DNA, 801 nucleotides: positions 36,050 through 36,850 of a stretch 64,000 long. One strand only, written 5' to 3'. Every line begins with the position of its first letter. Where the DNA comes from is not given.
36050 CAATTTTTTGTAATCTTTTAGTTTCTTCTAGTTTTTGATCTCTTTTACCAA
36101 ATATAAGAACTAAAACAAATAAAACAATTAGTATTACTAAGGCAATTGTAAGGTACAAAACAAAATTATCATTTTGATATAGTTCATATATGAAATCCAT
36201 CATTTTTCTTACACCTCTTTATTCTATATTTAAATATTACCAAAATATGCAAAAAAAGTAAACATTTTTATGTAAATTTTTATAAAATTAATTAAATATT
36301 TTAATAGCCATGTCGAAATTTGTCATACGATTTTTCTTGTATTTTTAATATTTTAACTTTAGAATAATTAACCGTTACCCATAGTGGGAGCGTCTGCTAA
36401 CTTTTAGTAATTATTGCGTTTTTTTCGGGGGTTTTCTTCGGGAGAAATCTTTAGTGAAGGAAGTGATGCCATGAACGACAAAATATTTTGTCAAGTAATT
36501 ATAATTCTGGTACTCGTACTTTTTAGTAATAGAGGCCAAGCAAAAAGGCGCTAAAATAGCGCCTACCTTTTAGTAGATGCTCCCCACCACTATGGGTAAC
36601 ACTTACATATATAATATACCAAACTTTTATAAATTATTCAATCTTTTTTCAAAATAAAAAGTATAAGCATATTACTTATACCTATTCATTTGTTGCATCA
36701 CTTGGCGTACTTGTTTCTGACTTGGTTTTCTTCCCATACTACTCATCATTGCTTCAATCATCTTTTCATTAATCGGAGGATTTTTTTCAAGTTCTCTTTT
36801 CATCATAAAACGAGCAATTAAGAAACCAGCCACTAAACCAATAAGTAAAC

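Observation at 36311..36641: Divergent copy C shows compensatory base changes that support the predicted RNA structures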

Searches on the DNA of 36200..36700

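Call 9: search_rna_families(source=window, start=36200, end=36700, threshold=evalue, max_evalue=10)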
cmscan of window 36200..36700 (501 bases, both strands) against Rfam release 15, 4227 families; matches with E-value up to 10: 2.
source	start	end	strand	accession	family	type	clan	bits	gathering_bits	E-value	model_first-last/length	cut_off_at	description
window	36538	36600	-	RF02551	DapZ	Cis-reg;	-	17.6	56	1.7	1-78/78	no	ABC transporter regulator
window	36570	36666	-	RF04179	BTnc049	Gene; sRNA;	-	17.1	81.9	2.5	1-111/111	no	Bacteroides sRNA BTnc049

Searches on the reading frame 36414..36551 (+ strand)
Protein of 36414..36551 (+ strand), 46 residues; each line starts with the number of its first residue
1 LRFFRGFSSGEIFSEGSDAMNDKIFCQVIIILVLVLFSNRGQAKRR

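Call 29: find_homologous_proteins(query=A2, max_evalue=10)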
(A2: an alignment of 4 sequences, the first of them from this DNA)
Query A2 (4 sequences) (46 aa, profile of the alignment): 1 proteins with E <= 10 among 19 candidates.
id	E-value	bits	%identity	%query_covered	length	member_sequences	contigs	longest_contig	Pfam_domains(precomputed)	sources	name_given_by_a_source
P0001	1.6e-12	64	37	89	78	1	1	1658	-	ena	-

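Call 31: find_encoding_contigs(protein=P0001, flank=2000)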
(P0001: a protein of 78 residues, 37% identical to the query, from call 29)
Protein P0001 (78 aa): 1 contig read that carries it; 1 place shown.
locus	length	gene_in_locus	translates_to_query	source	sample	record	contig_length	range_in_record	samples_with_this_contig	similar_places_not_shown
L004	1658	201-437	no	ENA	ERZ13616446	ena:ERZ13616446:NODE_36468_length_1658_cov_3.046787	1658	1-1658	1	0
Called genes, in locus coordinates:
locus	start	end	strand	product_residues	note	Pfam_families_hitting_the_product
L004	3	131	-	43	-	?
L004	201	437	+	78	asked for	-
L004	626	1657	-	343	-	?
